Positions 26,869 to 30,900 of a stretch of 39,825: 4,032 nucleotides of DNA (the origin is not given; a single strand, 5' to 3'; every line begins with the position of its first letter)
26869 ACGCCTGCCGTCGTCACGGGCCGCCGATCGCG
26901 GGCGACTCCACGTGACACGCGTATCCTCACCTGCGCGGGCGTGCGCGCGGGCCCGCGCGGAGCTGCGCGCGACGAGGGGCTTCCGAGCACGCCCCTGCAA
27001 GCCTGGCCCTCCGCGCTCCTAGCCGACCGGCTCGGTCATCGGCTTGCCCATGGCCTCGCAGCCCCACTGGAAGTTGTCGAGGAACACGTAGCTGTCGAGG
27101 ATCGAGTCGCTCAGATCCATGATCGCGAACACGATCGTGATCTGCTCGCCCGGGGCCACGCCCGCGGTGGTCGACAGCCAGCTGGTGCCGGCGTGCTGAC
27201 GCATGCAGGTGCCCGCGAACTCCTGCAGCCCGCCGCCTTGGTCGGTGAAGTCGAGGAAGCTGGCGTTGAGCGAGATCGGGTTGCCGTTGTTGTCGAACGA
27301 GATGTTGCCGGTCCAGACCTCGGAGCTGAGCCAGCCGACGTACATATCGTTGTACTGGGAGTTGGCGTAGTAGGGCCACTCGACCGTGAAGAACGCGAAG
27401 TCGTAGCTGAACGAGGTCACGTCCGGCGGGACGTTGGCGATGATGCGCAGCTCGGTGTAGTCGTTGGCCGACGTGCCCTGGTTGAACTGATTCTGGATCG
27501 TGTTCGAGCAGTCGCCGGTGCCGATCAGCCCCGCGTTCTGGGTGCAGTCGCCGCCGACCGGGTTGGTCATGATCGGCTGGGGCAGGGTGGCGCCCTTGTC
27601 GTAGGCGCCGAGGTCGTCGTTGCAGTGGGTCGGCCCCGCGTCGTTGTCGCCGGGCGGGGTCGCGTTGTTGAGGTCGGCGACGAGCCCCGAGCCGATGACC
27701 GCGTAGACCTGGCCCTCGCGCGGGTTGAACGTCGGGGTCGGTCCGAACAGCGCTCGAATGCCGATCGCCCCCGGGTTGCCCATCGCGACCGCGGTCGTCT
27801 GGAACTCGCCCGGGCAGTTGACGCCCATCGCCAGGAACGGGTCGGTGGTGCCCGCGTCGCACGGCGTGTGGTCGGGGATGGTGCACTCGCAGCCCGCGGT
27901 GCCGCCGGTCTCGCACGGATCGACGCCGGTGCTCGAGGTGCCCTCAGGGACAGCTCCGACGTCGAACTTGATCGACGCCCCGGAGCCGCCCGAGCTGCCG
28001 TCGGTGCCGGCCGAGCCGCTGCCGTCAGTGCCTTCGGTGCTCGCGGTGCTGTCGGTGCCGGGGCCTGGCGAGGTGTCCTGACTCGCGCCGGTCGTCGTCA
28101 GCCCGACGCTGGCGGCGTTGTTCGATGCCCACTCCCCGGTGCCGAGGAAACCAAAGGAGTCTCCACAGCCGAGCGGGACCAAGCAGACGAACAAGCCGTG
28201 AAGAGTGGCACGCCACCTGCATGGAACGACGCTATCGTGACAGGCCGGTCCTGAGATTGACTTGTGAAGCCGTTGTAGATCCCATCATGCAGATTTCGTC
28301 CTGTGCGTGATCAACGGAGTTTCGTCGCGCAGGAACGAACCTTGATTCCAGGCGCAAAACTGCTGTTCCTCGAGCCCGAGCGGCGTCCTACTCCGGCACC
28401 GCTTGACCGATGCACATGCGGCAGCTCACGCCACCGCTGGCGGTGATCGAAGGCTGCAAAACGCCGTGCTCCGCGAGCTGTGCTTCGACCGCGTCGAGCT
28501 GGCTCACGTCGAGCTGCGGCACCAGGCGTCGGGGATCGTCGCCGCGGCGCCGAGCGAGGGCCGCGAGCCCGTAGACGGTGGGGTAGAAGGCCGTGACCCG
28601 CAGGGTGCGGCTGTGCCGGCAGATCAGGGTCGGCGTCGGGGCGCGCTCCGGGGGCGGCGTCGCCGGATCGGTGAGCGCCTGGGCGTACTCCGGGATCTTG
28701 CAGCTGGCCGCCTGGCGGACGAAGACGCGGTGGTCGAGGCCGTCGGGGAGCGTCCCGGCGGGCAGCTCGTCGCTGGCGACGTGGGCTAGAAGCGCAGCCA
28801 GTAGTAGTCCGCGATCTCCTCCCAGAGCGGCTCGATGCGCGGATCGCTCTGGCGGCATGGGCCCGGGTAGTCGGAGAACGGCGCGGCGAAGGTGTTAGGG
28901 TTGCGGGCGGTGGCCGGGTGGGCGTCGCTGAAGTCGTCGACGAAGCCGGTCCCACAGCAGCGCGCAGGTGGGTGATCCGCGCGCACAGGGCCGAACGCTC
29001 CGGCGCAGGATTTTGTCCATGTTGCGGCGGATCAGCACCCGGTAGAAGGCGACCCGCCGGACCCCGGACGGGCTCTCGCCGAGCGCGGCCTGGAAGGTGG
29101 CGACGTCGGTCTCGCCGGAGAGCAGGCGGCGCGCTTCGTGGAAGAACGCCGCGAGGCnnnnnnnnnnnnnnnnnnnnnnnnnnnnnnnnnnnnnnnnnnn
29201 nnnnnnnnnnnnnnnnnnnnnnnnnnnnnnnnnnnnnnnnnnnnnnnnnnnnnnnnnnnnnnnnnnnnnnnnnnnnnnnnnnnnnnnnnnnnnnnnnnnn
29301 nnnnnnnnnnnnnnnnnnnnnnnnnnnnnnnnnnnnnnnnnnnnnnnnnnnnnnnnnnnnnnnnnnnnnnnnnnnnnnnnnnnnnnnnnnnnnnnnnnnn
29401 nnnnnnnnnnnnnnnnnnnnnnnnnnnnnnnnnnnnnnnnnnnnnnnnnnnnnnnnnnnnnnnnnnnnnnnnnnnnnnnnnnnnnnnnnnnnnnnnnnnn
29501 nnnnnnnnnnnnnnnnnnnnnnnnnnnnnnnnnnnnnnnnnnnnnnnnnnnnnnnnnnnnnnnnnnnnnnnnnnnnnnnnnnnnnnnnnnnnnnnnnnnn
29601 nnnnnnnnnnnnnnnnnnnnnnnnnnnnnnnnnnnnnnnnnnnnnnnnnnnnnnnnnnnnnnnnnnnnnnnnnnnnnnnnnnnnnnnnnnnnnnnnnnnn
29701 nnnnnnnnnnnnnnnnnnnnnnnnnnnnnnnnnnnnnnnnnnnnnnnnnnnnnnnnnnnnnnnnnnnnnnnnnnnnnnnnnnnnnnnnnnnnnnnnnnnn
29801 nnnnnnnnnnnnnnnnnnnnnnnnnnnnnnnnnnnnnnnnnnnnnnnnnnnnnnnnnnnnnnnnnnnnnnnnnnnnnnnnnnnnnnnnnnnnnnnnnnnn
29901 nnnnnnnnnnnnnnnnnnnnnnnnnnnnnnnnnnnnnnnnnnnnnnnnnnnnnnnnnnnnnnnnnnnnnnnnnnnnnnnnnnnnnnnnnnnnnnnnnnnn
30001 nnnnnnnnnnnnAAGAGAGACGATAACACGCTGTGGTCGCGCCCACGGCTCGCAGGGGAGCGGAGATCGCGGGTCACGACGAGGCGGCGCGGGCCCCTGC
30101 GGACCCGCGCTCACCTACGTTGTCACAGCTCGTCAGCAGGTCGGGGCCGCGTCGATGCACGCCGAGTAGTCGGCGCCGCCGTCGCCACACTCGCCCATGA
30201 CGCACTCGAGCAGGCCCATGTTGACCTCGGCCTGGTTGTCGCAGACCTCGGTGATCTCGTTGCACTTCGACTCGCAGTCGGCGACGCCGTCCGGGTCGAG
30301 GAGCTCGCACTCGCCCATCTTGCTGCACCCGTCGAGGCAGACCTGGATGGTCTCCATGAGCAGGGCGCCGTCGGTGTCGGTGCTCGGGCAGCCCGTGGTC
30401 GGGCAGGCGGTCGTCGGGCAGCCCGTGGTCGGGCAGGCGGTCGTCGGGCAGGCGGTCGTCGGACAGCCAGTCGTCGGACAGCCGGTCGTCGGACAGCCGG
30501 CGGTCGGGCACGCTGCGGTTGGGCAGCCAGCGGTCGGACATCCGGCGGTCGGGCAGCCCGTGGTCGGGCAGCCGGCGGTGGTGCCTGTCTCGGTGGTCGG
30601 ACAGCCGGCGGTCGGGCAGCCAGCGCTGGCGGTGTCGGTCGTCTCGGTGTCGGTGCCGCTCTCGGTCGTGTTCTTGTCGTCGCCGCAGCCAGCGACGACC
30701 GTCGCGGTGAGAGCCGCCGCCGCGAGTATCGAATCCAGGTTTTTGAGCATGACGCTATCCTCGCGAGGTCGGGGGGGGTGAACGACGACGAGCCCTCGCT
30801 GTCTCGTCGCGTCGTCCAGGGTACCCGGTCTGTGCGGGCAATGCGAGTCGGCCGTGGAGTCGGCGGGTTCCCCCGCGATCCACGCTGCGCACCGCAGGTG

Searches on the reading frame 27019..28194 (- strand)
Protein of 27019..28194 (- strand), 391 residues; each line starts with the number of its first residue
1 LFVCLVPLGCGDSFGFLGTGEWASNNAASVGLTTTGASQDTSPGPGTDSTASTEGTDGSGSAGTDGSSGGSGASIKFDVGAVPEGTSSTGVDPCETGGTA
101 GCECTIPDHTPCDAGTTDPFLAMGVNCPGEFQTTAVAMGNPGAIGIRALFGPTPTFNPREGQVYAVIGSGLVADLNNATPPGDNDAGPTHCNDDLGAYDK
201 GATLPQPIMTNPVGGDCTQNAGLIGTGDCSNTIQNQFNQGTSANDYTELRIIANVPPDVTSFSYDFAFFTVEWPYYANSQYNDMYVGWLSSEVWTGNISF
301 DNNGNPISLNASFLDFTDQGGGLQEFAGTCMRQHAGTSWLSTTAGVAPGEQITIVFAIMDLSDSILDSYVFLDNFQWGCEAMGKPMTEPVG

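Call 4: search_protein_families(library=pfam, proteins=[window:27019-28194:-], max_evalue=0.1)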
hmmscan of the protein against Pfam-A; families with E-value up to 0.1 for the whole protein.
window:27019-28194:- (391 aa): 0 families

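Call 5: search_protein_families(library=ncbifam, proteins=[window:27019-28194:-], max_evalue=0.1)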
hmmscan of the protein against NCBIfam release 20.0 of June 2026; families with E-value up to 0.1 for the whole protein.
window:27019-28194:- (391 aa): 1 family
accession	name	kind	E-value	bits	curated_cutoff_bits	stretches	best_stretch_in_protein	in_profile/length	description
NF038133.1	choice_anch_L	domain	4.6e-09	36.1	27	1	234-373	78-215/219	choice-of-anchor L domain-containing protein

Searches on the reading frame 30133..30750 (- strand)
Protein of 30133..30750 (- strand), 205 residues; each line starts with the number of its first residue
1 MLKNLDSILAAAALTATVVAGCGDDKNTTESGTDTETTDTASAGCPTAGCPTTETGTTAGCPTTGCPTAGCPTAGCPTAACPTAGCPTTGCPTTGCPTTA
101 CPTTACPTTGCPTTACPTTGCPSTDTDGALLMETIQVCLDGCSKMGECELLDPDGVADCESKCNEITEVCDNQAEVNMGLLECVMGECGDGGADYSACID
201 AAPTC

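Call 4: search_protein_families(library=pfam, proteins=[window:30133-30750:-], max_evalue=0.1)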
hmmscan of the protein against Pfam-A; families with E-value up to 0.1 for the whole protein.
window:30133-30750:- (205 aa): 0 families

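Call 5: search_protein_families(library=ncbifam, proteins=[window:30133-30750:-], max_evalue=0.1)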
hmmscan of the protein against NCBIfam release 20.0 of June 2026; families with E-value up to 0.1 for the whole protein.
window:30133-30750:- (205 aa): 1 family
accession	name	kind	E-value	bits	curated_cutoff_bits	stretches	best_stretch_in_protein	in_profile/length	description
NF038108.1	RiPP_NF038108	subfamily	7.7e-09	35.3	30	3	74-121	12-59/65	Cys-every-fifth RiPP peptide CefA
